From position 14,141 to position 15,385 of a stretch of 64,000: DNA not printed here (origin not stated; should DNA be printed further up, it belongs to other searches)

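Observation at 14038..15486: Three-gene cassette appended to gap, with a nucleotidyltransferase-fold-like protein whose catalytic acids appear substituted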

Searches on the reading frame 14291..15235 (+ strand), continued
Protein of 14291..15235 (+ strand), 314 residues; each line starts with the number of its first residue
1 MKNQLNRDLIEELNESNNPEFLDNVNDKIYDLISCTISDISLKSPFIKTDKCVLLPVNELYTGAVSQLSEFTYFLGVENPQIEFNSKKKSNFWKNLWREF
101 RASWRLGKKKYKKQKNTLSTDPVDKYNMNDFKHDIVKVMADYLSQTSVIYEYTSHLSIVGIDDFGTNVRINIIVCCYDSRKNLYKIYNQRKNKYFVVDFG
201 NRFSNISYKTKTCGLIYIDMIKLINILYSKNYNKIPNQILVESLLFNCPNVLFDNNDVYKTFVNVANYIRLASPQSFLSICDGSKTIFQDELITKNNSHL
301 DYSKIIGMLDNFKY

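Call 44: search_solved_structures(query=A2, max_evalue=1, show_alignments=4)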
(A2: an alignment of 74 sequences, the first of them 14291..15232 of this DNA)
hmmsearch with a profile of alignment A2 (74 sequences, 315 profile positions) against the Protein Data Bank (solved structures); distinct sequences matched with E-value up to 1: 9.
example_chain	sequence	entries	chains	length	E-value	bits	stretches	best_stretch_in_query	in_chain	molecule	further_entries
6e0k_A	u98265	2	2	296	1e-16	64.1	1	129-312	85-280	cGAS/DncV-like nucleotidyltransferase in E. coli homolog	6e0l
6e0m_A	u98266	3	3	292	6.3e-13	51.7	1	129-270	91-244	cGAS/DncV-like nucleotidyltransferase in E. coli homolog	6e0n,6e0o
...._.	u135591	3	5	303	8.2e-12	48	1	130-286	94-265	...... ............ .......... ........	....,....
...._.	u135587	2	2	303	1.1e-08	37.8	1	129-278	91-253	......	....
7x4c_A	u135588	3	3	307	0.00018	23.9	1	188-268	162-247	EfCdnE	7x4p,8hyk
5qst_C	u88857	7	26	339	0.037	16.3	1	174-238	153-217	Cohesin subunit SA-1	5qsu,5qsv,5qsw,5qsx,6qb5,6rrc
7w1m_D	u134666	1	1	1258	0.21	13.8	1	174-238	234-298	Cohesin subunit SA-1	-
6wg3_D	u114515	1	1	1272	0.21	13.8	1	174-238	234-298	Cohesin subunit SA-1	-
9ntn_G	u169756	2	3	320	0.68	12.2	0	161-249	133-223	CdnD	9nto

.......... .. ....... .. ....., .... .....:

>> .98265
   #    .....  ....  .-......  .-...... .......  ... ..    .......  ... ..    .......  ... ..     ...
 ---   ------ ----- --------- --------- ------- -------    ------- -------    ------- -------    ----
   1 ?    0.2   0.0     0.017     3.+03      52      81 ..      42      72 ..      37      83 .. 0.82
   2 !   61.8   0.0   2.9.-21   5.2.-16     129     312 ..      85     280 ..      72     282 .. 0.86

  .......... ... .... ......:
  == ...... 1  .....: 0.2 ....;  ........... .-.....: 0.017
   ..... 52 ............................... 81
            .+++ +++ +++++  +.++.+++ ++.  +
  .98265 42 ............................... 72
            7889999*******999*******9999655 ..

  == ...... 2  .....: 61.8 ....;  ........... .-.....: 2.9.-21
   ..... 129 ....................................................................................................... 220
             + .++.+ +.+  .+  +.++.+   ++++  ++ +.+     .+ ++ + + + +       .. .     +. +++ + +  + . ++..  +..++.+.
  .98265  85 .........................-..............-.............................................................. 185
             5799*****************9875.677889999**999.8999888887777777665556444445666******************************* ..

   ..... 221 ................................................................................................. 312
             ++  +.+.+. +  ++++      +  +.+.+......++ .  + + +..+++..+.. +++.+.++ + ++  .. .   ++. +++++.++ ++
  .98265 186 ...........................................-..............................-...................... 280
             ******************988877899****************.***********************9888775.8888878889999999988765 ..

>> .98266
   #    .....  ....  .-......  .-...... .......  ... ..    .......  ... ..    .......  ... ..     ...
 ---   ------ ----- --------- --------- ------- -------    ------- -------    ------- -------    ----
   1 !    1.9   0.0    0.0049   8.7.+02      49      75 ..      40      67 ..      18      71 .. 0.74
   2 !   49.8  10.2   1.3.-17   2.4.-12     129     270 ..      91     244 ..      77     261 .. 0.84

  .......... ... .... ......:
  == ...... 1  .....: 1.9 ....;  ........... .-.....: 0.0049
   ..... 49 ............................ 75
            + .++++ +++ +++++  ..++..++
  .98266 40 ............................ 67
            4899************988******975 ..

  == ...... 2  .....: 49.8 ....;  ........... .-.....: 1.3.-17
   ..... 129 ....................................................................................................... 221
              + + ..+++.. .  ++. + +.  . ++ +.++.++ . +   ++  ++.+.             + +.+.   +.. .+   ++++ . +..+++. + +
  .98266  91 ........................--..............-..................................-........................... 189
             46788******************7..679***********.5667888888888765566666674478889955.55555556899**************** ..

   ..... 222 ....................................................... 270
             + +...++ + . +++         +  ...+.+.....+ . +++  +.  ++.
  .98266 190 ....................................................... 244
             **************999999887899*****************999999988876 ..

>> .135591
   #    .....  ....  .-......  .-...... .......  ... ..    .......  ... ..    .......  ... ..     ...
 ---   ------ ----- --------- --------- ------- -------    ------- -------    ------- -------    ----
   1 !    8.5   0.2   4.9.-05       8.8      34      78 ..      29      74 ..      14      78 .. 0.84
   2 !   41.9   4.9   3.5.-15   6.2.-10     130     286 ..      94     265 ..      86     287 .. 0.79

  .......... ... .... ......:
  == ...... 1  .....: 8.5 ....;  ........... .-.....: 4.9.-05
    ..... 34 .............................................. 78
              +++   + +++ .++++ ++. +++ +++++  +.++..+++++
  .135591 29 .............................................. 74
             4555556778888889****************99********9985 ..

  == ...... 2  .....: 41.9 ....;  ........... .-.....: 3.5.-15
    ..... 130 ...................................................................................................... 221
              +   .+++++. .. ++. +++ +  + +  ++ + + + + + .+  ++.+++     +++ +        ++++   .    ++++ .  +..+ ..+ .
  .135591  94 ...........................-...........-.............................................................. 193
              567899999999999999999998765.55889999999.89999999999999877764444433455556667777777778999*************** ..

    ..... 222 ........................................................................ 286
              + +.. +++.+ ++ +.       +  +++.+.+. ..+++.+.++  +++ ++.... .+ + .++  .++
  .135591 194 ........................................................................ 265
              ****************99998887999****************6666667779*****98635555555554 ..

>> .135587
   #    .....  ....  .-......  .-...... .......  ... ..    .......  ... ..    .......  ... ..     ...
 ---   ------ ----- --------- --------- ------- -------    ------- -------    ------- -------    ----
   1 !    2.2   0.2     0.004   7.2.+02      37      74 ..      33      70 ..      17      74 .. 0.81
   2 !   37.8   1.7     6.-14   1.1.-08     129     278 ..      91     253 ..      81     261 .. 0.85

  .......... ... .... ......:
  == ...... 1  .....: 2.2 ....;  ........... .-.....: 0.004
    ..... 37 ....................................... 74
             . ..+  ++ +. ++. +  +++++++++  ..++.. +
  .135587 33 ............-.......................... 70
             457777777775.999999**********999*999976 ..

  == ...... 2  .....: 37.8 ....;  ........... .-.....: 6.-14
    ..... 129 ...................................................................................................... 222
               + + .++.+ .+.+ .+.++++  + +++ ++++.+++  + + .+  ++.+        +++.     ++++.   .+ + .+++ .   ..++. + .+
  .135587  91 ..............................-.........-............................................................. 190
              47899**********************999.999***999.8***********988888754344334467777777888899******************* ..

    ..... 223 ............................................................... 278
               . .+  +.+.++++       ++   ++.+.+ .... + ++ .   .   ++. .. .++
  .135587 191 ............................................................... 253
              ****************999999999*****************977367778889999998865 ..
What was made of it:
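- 14462..14467 (+): N58-E59, the position homologous to the canonical G-[GS] motif (LpCdnE G52-S53, where S53 binds the donor gamma-phosphate). HMM alignments to 4 CdnE structures agree (call 44).
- Tried and rejected: Alignment A2 contained such outgroups, so I discarded its PDB E-values (1e-16; call 44) as possibly inflated.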

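Call 49: search_protein_families(library=phrogs, proteins=[window:14291-15235:+], max_evalue=0.1)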
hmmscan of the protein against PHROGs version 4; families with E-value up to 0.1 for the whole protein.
window:14291-15235:+ (314 aa): 1 family
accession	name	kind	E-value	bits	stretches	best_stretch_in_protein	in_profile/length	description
phrog_11430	-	unknown function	0.093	13.9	0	127-150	2-25/56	-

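Call 53: search_protein_families(library=padloc, alignment_id=A2, max_evalue=0.01)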
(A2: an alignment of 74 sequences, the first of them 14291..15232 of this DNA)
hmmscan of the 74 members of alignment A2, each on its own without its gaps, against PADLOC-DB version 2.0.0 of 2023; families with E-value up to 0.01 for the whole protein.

A. member 1, window:14291-15232:+ (314 aa): 0 families

B. families by the number of members that match (of 74 scanned): 25 families
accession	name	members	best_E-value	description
PDLC00788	Cyclase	39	7.8e-48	oligonucleotide-cyclase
PDLC00801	Cyclase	24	1.1e-35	oligonucleotide-cyclase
PDLC00794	Cyclase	18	2.4e-31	oligonucleotide-cyclase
PDLC00789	Cyclase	12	1.4e-27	oligonucleotide-cyclase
PDLC00812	Cyclase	3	4.9e-15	oligonucleotide-cyclase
PDLC00807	Cyclase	2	2.1e-16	oligonucleotide-cyclase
PDLC00772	Cyclase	2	2.7e-15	oligonucleotide-cyclase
PDLC00784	Cyclase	2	3.2e-10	oligonucleotide-cyclase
PDLC00808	Cyclase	2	8.3e-07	oligonucleotide-cyclase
PDLC00809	Cyclase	2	0.0022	oligonucleotide-cyclase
PDLC00786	Cyclase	1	8.2e-07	oligonucleotide-cyclase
PDLC00805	Cyclase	1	9.4e-07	oligonucleotide-cyclase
PDLC00823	Cyclase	1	1.3e-06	oligonucleotide-cyclase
PDLC00787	Cyclase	1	2.5e-06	oligonucleotide-cyclase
PDLC00780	Cyclase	1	7.4e-06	oligonucleotide-cyclase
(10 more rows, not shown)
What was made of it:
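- Tried and rejected: 39 of 74 members hit a CBASS cyclase model with best E 7.8e-48 (call 53), which at first suggested the family was already catalogued.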

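Call 54: search_protein_families(library=pfam, alignment_id=A2, max_evalue=0.1)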
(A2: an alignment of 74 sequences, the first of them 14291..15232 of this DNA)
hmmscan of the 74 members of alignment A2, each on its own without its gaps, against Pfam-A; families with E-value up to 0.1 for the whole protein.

A. member 1, window:14291-15232:+ (314 aa): 0 families

B. families by the number of members that match (of 74 scanned): 43 families (the first 25 are shown)
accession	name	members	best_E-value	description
PF01909.29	NTP_transf_2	2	2.2e-05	Nucleotidyltransferase domain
PF22600.2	MTPAP-like_central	2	0.005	Poly(A) RNA polymerase, mitochondrial-like, central palm domain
PF15008.12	DUF4518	2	0.0082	Domain of unknown function (DUF4518)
PF23944.1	DUF7278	2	0.09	Profilin-like domain of unknown function (DUF7278)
PF12910.14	PHD_like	1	0.00034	Antitoxin of toxin-antitoxin, RelE / RelB, TA system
PF06375.16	AP3D1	1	0.00087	AP-3 complex subunit delta-1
PF19131.5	DUF5814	1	0.001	Family of unknown function (DUF5814)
PF17751.7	SKICH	1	0.0011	SKICH domain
PF08572.15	PRP3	1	0.0016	pre-mRNA processing factor 3 domain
PF11802.13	CENP-K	1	0.0039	Centromere-associated protein K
PF01335.27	DED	1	0.0085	Death effector domain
PF11554.13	DUF3232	1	0.009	Protein of unknown function (DUF3232)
PF04357.19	TamB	1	0.0093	TamB, inner membrane protein subunit of TAM complex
PF11929.14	DUF3447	1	0.01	Domain of unknown function (DUF3447)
PF11008.14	DUF2846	1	0.012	Protein of unknown function (DUF2846)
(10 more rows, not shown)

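Call 55: search_protein_families(library=padloc, proteins=[P0092, P0095, P0097, P0098, P0100, P0105, P0112, P0140, P0174, P0199], max_evalue=0.1)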
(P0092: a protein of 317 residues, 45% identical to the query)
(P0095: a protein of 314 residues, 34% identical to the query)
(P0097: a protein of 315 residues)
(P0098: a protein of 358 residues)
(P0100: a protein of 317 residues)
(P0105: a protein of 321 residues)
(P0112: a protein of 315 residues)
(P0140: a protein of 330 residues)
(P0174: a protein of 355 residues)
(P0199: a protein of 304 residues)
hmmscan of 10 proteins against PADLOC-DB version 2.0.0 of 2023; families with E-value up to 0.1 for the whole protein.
P0092 (317 aa): 1 family
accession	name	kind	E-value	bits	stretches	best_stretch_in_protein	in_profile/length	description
PDLC01488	Cas11a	-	0.0013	16.8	1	82-143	34-95/105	CAS-I-A; effector_SS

P0095 (314 aa): 2 families
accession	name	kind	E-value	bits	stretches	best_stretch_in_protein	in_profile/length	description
PDLC00788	Cyclase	-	1.4e-06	26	1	236-312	214-289/297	oligonucleotide-cyclase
PDLC00801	Cyclase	-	0.0038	14.4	1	237-276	209-248/295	oligonucleotide-cyclase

P0097 (315 aa): 3 families
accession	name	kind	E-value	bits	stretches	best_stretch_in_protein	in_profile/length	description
PDLC00788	Cyclase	-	3.9e-09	34.4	1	211-314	183-291/297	oligonucleotide-cyclase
PDLC00794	Cyclase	-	0.00016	19.1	1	227-277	198-249/297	oligonucleotide-cyclase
PDLC00801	Cyclase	-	0.00048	17.4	1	215-278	181-250/295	oligonucleotide-cyclase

P0098 (358 aa): 0 families

P0100 (317 aa): 1 family
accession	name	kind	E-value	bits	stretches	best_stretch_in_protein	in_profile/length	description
PDLC00788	Cyclase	-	0.0012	16.5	1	242-287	221-266/297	oligonucleotide-cyclase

P0105 (321 aa): 0 families

P0112 (315 aa): 0 families

P0140 (330 aa): 1 family
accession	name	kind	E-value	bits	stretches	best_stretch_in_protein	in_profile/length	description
PDLC00788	Cyclase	-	9e-08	29.9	1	140-327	90-291/297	oligonucleotide-cyclase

P0174 (355 aa): 1 family
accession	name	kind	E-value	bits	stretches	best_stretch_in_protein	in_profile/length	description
PDLC00794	Cyclase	-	0.0091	13.3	1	261-314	188-247/297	oligonucleotide-cyclase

P0199 (304 aa): 24 families
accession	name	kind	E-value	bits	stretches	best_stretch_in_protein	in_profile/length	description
PDLC00788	Cyclase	-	7.8e-48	161.5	1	29-296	24-291/297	oligonucleotide-cyclase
PDLC00801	Cyclase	-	1.1e-35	121.2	1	29-295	28-288/295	oligonucleotide-cyclase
PDLC00794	Cyclase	-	2.4e-31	107.1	1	27-294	25-288/297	oligonucleotide-cyclase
PDLC00789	Cyclase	-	1.4e-27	94.8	2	103-295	65-258/261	oligonucleotide-cyclase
PDLC00807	Cyclase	-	2.1e-16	58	1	51-254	78-273/342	oligonucleotide-cyclase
PDLC00772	Cyclase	-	2.7e-15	54.2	1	50-252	93-294/375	oligonucleotide-cyclase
PDLC00812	Cyclase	-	4.9e-15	53.1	1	34-296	71-346/352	oligonucleotide-cyclase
PDLC00784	Cyclase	-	3.2e-10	37.8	1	105-258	147-297/351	oligonucleotide-cyclase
PDLC00786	Cyclase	-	8.2e-07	26.7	1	144-241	124-207/293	oligonucleotide-cyclase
PDLC00808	Cyclase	-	8.3e-07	26.6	1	106-268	93-246/325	oligonucleotide-cyclase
PDLC00805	Cyclase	-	9.4e-07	26.6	1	144-213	144-207/314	oligonucleotide-cyclase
PDLC00823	Cyclase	-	1.3e-06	26.3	1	7-209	12-173/285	oligonucleotide-cyclase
PDLC00787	Cyclase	-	2.5e-06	25.1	1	108-214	88-186/333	oligonucleotide-cyclase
PDLC00780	Cyclase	-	7.4e-06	23.3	1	24-283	33-294/388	oligonucleotide-cyclase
PDLC00776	Cyclase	-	4e-05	21.1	1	142-209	112-174/287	oligonucleotide-cyclase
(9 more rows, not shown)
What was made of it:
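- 14888..15232 (+): C-terminal helical lobe (CD_NTase_C-like). It includes the conserved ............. helix (E242, S243, P249), which is shared with CdnE (..ECLvYNvP..). Weak PADLOC cyclase hits through this lobe in relatives (call 55).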
